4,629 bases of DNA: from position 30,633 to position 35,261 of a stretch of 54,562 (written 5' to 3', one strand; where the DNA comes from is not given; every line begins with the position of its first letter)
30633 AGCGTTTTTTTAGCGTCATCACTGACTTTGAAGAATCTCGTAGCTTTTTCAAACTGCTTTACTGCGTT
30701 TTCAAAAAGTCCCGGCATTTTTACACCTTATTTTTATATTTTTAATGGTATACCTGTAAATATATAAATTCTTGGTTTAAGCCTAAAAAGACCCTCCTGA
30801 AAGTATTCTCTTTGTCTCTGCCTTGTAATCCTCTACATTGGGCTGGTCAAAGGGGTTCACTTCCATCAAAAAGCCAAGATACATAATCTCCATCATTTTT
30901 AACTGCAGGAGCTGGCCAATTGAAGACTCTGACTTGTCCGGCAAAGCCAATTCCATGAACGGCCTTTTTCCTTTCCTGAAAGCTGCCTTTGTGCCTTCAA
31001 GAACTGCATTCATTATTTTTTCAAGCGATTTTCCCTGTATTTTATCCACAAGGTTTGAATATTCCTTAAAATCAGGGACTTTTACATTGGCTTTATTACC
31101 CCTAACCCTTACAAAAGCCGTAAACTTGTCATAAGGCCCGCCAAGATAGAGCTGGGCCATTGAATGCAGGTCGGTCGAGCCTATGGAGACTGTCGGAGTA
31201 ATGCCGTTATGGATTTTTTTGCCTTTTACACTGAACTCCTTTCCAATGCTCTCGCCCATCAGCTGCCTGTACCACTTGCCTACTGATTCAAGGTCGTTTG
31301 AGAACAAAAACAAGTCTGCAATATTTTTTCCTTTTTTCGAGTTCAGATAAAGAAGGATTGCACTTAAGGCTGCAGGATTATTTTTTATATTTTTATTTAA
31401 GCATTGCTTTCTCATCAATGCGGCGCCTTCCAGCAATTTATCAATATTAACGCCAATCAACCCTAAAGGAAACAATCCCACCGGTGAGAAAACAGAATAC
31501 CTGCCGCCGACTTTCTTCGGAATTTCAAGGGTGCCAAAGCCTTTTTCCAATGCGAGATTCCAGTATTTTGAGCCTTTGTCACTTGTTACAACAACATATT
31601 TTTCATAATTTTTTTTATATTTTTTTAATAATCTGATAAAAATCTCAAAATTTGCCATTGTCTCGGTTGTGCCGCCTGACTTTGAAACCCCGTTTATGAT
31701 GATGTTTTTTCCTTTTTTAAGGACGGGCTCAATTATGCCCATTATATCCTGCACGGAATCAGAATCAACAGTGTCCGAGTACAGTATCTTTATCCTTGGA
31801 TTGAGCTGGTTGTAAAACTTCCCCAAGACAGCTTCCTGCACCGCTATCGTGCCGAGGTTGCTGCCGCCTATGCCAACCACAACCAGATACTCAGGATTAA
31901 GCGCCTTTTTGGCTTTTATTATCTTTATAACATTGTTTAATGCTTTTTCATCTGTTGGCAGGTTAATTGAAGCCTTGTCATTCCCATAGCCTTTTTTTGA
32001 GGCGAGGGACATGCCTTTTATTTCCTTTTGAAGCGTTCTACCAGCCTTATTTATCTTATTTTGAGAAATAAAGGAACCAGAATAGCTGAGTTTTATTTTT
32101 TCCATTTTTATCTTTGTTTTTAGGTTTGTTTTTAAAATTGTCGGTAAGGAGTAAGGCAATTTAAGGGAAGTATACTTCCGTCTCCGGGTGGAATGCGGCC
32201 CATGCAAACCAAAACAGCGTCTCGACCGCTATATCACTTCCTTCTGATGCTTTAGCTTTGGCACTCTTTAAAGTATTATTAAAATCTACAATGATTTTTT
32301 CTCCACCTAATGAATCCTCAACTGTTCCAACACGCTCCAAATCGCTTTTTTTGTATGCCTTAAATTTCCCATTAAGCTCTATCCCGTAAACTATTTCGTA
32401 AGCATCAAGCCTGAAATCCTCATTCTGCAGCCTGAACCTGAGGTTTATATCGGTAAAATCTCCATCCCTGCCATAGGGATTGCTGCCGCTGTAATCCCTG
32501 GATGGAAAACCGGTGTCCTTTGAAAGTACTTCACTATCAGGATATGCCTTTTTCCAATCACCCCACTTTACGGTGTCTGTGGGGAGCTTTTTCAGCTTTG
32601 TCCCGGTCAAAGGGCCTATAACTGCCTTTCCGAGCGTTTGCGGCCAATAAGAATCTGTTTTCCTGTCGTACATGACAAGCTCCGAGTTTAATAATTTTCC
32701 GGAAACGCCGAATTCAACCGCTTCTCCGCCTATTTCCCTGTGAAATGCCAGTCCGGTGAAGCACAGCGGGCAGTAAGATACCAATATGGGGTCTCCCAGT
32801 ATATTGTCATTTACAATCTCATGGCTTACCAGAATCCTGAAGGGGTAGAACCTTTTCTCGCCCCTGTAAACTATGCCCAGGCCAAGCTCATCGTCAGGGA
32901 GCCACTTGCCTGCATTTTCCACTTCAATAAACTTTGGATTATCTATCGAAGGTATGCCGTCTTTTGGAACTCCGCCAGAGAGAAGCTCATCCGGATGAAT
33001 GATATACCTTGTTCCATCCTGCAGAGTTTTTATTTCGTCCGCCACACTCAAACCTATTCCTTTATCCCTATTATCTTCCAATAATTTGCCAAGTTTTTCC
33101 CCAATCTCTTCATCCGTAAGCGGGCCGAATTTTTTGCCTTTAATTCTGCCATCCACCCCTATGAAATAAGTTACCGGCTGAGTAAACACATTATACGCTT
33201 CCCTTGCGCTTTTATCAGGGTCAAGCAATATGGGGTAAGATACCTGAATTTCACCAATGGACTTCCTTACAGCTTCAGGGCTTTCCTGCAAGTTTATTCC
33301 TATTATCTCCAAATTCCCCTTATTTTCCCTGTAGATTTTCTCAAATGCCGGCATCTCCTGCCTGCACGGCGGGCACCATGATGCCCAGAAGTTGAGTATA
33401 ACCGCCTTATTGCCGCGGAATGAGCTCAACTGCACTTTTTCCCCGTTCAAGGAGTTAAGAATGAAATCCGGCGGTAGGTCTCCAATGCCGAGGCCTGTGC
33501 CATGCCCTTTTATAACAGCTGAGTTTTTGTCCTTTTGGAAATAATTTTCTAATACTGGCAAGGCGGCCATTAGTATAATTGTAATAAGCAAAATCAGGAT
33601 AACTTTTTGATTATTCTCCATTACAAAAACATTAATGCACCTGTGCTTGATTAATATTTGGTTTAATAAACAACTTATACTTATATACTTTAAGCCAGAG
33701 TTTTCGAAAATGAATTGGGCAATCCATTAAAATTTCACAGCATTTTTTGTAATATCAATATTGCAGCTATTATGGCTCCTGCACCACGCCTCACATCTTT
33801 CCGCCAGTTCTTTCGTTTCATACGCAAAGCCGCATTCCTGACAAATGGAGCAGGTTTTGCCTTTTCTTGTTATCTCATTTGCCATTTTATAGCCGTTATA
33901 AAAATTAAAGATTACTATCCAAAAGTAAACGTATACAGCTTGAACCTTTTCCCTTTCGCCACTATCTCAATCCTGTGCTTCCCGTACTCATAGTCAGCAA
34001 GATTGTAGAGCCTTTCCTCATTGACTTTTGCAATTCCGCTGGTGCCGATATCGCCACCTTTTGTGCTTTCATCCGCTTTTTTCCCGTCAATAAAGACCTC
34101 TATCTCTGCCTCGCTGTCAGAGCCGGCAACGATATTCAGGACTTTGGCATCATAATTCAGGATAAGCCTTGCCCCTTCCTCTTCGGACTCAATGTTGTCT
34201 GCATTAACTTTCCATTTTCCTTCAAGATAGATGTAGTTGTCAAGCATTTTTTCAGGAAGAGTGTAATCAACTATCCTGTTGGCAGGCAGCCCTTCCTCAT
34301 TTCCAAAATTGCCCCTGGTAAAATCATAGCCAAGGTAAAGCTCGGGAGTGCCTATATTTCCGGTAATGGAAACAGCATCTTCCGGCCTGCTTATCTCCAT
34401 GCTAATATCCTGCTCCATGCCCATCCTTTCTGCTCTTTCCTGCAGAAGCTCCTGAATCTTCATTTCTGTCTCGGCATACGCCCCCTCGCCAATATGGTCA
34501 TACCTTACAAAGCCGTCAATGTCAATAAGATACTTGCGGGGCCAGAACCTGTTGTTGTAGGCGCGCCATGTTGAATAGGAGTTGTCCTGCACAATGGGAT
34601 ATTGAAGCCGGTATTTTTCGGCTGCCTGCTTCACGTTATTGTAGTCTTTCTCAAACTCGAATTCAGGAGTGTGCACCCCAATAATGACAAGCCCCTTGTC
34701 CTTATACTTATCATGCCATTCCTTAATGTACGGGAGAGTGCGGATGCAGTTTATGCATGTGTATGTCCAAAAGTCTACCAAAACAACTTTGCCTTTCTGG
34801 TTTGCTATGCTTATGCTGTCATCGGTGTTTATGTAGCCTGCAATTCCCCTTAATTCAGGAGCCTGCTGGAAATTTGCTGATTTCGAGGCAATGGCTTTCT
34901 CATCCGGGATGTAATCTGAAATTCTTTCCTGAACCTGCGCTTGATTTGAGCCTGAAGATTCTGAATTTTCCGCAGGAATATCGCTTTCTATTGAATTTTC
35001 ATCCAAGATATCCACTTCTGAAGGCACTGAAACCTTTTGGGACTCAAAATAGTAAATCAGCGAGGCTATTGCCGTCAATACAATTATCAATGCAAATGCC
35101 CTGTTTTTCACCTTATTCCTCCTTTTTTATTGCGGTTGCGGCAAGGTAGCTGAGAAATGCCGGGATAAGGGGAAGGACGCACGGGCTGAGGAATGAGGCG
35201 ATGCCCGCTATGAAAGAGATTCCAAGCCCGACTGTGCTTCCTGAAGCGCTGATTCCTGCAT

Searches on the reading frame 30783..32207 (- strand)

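Call 67: search_protein_families(library=pfam, proteins=[window:30783-32207:-], max_evalue=0.0001)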
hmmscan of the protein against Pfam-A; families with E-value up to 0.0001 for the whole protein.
window:30783-32207:- (474 aa): 1 family
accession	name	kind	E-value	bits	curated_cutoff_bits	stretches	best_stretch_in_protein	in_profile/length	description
PF00342.24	PGI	-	3.9e-25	88.9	22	1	108-469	99-466/486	Phosphoglucose isomerase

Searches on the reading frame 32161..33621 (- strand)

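Call 67: search_protein_families(library=pfam, proteins=[window:32161-33621:-], max_evalue=0.0001)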
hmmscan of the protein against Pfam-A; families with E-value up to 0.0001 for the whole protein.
window:32161-33621:- (486 aa): 5 families
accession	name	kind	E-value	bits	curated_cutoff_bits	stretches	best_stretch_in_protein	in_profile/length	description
PF11376.13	DUF3179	-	1.5e-82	277.7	27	1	220-463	1-242/292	Protein of unknown function (DUF3179)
PF00578.27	AhpC-TSA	-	6.5e-27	94.4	26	1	46-161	1-122/124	AhpC/TSA family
PF08534.16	Redoxin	-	8.5e-22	78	26.6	1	47-169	3-137/148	Redoxin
PF13905.12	Thioredoxin_8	-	3e-10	40.7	27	1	71-160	1-94/94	Thioredoxin-like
PF00085.26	Thioredoxin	-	5.4e-09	36.4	23.5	1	71-120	18-67/103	Thioredoxin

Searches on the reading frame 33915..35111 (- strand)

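Call 67: search_protein_families(library=pfam, proteins=[window:33915-35111:-], max_evalue=0.0001)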
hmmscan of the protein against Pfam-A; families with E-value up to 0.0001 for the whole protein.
window:33915-35111:- (398 aa): 4 families
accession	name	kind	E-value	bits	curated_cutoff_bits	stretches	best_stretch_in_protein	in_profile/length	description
PF17991.7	Thioredoxin_10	-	2.1e-30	106.6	27.1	1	255-398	1-142/142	Thioredoxin like C-terminal domain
PF00578.27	AhpC-TSA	-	1.6e-13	51.1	26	1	97-204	15-123/124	AhpC/TSA family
PF08534.16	Redoxin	-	3.8e-13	49.9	26.6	1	98-209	19-135/148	Redoxin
PF13905.12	Thioredoxin_8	-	5.6e-10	39.9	27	1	107-201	1-93/94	Thioredoxin-like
